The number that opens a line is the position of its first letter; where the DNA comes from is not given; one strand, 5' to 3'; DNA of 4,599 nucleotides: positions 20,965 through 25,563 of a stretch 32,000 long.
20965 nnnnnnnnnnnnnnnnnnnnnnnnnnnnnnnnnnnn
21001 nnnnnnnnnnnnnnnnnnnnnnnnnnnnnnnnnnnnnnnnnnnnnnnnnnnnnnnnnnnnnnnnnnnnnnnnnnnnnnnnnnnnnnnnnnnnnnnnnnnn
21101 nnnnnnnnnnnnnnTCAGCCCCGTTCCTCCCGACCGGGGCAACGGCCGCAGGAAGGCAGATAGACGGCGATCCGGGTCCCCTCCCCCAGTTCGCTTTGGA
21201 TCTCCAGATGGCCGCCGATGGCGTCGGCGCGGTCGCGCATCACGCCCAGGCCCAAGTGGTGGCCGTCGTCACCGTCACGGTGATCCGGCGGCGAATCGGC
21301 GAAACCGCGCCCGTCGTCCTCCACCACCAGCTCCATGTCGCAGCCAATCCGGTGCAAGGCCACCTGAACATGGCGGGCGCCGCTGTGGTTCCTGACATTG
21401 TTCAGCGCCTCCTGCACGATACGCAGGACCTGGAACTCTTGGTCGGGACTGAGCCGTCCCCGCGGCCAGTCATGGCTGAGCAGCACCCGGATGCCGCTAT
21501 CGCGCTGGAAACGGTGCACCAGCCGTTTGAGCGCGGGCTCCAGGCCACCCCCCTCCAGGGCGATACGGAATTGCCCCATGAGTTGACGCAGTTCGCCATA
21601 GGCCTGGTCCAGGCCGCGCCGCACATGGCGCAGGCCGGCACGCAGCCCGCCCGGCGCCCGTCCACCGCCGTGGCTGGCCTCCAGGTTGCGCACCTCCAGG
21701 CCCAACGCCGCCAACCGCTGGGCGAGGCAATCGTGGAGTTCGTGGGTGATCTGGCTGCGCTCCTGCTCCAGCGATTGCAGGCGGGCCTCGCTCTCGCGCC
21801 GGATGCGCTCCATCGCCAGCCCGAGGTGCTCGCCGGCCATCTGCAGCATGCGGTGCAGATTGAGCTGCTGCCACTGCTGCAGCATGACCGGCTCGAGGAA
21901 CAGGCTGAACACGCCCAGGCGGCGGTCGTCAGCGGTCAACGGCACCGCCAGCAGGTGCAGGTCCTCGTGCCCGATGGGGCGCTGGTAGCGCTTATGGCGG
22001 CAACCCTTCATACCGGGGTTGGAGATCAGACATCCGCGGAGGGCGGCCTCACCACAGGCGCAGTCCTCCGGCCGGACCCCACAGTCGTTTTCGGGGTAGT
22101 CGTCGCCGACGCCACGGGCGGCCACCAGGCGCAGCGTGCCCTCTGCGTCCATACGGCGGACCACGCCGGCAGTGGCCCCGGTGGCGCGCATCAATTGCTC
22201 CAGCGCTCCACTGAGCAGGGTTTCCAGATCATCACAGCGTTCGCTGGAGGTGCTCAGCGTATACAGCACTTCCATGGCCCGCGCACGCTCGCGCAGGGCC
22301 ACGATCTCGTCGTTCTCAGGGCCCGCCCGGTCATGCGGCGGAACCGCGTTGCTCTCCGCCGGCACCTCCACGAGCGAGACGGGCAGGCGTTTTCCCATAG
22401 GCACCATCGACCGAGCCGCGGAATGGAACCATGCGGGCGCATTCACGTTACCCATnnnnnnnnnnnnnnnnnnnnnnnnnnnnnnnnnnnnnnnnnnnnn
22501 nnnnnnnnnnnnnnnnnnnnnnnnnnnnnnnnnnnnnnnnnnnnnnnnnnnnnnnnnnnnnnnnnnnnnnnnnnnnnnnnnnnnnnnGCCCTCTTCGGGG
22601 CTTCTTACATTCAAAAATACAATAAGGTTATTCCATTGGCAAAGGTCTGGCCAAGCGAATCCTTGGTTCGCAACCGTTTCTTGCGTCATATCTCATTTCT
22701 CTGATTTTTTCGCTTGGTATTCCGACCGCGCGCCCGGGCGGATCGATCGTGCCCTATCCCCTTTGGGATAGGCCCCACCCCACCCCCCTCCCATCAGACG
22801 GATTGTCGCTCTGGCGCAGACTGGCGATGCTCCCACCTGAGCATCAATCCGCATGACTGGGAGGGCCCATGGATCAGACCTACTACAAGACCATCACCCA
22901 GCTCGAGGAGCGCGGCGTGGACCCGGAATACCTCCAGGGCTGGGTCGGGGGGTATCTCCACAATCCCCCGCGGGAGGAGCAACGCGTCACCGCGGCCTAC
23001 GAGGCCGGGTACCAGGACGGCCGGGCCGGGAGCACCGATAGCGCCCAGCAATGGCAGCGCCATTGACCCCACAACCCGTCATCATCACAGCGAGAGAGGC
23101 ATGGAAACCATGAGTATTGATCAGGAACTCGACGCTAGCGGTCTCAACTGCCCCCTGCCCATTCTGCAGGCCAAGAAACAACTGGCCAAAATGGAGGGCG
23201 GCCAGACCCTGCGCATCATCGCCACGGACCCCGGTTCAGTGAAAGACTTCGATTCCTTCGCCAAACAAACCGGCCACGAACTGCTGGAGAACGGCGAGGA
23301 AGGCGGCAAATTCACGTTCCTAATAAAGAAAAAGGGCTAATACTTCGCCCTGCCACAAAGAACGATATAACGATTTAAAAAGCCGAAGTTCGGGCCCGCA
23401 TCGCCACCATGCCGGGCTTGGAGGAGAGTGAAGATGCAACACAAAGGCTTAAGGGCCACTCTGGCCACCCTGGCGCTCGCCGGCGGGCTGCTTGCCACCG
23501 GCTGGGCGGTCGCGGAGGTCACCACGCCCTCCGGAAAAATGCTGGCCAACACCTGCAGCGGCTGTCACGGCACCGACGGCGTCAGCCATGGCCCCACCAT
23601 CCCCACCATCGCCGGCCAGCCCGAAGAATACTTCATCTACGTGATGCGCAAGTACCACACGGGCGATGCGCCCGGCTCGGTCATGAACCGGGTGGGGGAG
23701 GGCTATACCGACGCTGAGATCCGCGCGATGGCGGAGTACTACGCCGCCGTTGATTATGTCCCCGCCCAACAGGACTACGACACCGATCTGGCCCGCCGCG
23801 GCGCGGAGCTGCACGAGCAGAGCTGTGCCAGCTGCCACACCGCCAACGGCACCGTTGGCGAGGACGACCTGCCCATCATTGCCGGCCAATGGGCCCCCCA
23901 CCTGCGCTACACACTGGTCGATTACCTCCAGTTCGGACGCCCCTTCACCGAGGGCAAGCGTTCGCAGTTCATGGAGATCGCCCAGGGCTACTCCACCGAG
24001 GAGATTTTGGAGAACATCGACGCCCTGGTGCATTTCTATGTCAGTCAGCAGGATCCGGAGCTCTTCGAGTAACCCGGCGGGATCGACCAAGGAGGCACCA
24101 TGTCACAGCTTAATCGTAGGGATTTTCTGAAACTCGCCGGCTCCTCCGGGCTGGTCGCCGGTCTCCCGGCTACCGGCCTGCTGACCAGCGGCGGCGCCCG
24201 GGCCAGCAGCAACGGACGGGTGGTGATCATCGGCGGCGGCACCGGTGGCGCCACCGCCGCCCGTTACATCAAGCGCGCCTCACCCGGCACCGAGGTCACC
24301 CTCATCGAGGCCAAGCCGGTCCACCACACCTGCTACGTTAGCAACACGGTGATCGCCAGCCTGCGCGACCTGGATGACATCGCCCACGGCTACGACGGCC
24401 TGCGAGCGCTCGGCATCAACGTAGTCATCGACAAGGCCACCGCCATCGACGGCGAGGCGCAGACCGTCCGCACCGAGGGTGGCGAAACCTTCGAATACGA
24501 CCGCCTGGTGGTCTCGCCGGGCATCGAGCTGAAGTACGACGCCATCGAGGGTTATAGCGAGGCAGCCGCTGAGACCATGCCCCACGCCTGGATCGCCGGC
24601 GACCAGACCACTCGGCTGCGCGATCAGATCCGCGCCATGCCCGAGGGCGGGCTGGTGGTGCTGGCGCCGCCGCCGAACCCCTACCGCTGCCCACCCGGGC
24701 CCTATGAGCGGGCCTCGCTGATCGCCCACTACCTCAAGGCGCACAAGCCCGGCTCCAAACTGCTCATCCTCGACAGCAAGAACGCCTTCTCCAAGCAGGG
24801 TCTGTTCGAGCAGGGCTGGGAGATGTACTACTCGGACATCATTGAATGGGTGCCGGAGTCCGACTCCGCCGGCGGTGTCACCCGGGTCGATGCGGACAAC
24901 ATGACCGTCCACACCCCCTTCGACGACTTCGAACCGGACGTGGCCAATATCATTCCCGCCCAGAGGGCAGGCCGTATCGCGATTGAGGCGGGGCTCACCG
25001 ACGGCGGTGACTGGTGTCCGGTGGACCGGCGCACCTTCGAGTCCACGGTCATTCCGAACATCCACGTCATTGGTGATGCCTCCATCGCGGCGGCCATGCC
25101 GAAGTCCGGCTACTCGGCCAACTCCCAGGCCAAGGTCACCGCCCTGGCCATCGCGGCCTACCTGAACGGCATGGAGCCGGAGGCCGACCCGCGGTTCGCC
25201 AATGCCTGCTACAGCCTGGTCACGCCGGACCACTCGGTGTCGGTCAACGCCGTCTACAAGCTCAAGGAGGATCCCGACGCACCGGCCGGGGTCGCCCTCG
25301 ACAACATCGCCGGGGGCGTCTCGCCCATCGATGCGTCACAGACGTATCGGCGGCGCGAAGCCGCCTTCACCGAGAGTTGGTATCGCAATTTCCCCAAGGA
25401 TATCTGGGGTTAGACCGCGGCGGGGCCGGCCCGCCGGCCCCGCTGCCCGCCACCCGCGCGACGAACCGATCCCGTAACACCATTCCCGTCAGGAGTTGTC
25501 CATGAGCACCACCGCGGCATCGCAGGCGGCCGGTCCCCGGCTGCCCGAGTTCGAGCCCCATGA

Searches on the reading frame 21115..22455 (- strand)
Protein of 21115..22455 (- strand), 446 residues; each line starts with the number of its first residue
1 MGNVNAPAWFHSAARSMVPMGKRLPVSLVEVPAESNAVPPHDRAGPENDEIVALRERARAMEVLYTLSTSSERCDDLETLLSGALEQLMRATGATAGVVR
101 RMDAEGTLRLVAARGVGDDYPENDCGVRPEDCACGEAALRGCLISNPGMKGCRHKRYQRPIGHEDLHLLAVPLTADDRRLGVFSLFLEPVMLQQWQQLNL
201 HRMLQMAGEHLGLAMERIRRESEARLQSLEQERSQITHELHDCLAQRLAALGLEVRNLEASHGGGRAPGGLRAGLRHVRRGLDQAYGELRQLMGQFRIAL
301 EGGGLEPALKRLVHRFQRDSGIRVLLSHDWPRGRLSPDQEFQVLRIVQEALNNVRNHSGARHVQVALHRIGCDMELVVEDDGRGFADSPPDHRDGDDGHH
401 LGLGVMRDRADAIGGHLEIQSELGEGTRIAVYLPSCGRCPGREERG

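Call 7: search_protein_families(library=pfam, proteins=[window:21115-22455:-])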
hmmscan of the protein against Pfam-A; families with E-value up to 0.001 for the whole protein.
window:21115-22455:- (446 aa): 6 families
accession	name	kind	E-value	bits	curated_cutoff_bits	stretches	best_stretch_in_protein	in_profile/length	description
PF02518.31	HATPase_c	-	3.3e-14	53.7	26.4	1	342-434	5-108/111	Histidine kinase-, DNA gyrase B-, and HSP90-like ATPase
PF13185.12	GAF_2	-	9.6e-10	39.2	28.6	1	75-186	2-109/136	GAF domain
PF07730.19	HisKA_3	-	7.2e-09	36.5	24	1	232-297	1-64/68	Histidine kinase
PF01590.32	GAF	-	8.4e-07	30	22.4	1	76-214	1-132/133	GAF domain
PF13581.12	HATPase_c_2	-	4.1e-06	27.3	27.4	1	332-413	21-112/127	Histidine kinase-like ATPase domain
PF13492.12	GAF_3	-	1.2e-05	26.2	27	1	76-216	1-128/129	GAF domain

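Call 34: search_protein_families(library=ncbifam, proteins=[window:21115-22455:-], max_evalue=0.01)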
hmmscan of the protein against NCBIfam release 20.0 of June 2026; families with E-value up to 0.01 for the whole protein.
window:21115-22455:- (446 aa): 16 families
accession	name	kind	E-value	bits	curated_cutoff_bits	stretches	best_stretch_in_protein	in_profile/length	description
NF007896.0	PRK10600.1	equivalog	1.6e-34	119.6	578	1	212-432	372-582/598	nitrate/nitrite two-component system sensor histidine kinase NarX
NF008184.0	PRK10935.1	equivalog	4.1e-34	118.2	553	1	167-435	305-559/565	nitrate/nitrite two-component system sensor histidine kinase NarQ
NF052443.1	SensHisKinMctS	equivalog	3.5e-29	101.4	700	1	213-436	231-449/457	two-component system sensor histidine kinase MctS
NF008649.0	PRK11644.1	equivalog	1.4e-20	73.6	408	1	210-435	281-496/499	signal transduction histidine-protein kinase/phosphatase UhpB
NF052531.1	Strep_LiaS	equivalog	1.7e-16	60.4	450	1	215-434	111-326/328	envelope stress sensor histidine kinase LiaS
NF047786.1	his_kin_MadS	equivalog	4.5e-16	59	500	1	223-434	221-434/434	MadS family sensor histidine kinase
NF047322.1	HK_morpho_MacS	equivalog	3.6e-08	33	300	1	202-432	147-365/367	MacS family sensor histidine kinase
NF010411.0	PRK13837.1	equivalog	2.3e-07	29.2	647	1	397-441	637-681/828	two-component system VirA-like sensor kinase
TIGR01817.1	nifA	equivalog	7.8e-05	21.6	528.85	1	60-236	3-177/534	nif-specific transcriptional activator NifA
NF007688.0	PRK10364.1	equivalog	0.00013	20.8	479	1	323-436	335-452/460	two-component system sensor histidine kinase ZraS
NF008298.1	PRK11086.1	subfamily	0.0017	16.9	520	1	347-435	432-525/529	DcuS/MalK family sensor histidine kinase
NF046044.1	PnpS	equivalog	0.0033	16.5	400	0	398-434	354-390/390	two-component system histidine kinase PnpS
NF050805.1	CellDivHKDivJCaul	equivalog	0.0037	15.6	1000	0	324-434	396-519/531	cell cycle sensor histidine kinase DivJ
TIGR02916.1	PEP_his_kin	equivalog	0.0051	15.4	300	1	345-434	586-679/679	XrtA/PEP-CTERM system histidine kinase PrsK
NF008468.0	PRK11360.1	equivalog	0.0055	15.1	646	0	363-435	528-608/616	two-component system sensor histidine kinase AtoS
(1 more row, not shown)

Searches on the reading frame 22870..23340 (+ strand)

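Call 7: search_protein_families(library=pfam, proteins=[window:22870-23340:+])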
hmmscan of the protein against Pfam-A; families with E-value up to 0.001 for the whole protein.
window:22870-23340:+ (156 aa): 1 family
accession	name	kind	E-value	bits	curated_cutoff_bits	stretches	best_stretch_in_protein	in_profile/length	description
PF01206.22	TusA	-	9.4e-25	86.7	28.6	1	86-154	2-70/70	Sulfurtransferase TusA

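Call 34: search_protein_families(library=ncbifam, proteins=[window:22870-23340:+], max_evalue=0.01)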
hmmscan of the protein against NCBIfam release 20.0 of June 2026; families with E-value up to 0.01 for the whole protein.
window:22870-23340:+ (156 aa): 3 families
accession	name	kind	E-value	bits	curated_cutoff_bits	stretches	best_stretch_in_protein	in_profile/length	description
NF001423.0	PRK00299.1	equivalog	2.9e-19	68.7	78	1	80-155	5-80/82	sulfurtransferase TusA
NF008242.0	PRK11018.1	equivalog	1.6e-10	40.5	79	1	78-154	2-78/78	sulfurtransferase-like selenium metabolism protein YedF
TIGR03527.1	selenium_YedF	equivalog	2.3e-07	30.8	110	1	87-155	1-69/194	sulfurtransferase-like selenium metabolism protein YedF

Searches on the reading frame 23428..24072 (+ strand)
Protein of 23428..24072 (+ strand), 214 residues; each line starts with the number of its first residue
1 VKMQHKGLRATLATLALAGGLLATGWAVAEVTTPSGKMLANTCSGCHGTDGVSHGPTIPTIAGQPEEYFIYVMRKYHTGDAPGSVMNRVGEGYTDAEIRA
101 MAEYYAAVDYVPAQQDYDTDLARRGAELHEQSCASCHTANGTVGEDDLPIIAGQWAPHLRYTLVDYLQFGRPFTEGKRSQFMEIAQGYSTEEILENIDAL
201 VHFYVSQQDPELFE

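Call 7: search_protein_families(library=pfam, proteins=[window:23428-24072:+])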
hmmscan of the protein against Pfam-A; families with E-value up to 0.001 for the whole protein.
window:23428-24072:+ (214 aa): 3 families
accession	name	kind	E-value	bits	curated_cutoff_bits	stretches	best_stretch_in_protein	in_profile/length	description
PF13442.11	Cytochrome_CBB3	-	3.8e-12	46.8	27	2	122-167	3-41/68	Cytochrome C oxidase, cbb3-type, subunit III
PF00034.26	Cytochrom_C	-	2.8e-10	41.8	21.3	1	37-104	5-85/90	Cytochrome c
PF09086.16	DUF1924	-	0.00078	20.2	22.5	0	125-141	21-37/96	Domain of unknown function (DUF1924)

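Call 79: search_protein_families(library=ncbifam, proteins=[window:23428-24072:+], max_evalue=0.00001)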
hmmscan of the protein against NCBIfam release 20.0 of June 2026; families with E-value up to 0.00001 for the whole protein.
window:23428-24072:+ (214 aa): 3 families
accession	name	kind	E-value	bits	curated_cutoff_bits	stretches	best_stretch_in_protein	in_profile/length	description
NF049874.1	PdsA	exception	5.3e-27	95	330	1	37-208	22-198/198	periplasmic diheme shuttle PdsA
NF050122.1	bc1_QcrC_actin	exception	5.9e-10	38.9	200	1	36-160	44-170/253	cytochrome bc1 complex diheme cytochrome c subunit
TIGR00782.1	ccoP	equivalog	5e-08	32.6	179.95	1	29-142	103-223/285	cytochrome-c oxidase, cbb3-type subunit III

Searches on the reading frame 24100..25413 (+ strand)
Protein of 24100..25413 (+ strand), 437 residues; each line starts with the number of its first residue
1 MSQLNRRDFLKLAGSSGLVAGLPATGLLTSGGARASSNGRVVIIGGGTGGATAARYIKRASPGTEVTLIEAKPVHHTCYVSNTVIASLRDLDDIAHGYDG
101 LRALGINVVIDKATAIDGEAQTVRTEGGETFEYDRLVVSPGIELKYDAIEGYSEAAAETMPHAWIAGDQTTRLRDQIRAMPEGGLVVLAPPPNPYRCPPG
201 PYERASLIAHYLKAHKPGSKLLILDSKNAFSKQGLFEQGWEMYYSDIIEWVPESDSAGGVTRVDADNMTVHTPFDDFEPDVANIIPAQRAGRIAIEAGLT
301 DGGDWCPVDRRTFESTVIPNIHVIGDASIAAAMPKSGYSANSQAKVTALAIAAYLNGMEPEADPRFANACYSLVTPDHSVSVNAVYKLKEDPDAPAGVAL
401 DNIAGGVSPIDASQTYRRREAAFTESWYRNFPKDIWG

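Call 7: search_protein_families(library=pfam, proteins=[window:24100-25413:+])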
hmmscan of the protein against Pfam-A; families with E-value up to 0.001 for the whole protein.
window:24100-25413:+ (437 aa): 7 families
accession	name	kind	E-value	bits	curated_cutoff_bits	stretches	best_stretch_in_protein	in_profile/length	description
PF21706.3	FCSD_central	-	9.5e-48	161.6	27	1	170-286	1-116/116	Sulfide dehydrogenase [flavocytochrome c] flavoprotein chain, central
PF09242.17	FCSD-flav_bind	-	1.1e-21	77.4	26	1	363-436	2-71/71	Flavocytochrome c sulphide dehydrogenase, flavin-binding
PF07992.20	Pyr_redox_2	-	1.8e-12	47.7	26.1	1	40-154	2-121/291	Pyridine nucleotide-disulphide oxidoreductase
PF01266.30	DAO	-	6e-06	26.5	27.9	1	40-88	1-49/353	FAD dependent oxidoreductase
PF13450.12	NAD_binding_8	-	2.9e-05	24.7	21.9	0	43-73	1-29/68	NAD(P)-binding Rossmann-like domain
PF04820.20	Trp_halogenase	-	0.00014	21.3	21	1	40-75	1-38/458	Tryptophan halogenase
PF01946.23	Thi4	-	0.00079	19.2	26.2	0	41-72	20-50/235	Thi4 family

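Call 79: search_protein_families(library=ncbifam, proteins=[window:24100-25413:+], max_evalue=0.00001)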
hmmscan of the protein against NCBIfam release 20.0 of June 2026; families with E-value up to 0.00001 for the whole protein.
window:24100-25413:+ (437 aa): 3 families
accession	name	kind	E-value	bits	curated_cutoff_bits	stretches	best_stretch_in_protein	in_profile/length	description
NF049943.1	SQR_III_seleno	exception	2.3e-29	102.5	525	1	40-382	2-343/406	type III sulfide quinone reductase, selenoprotein subtype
TIGR03385.1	CoA_CoA_reduc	equivalog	1.1e-07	31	578.8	1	40-152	1-123/439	CoA-disulfide reductase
TIGR03169.1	Nterm_to_SelD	hypoth_equivalog_domain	1.5e-07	31.1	310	1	41-162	2-125/365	pyridine nucleotide-disulfide oxidoreductase family protein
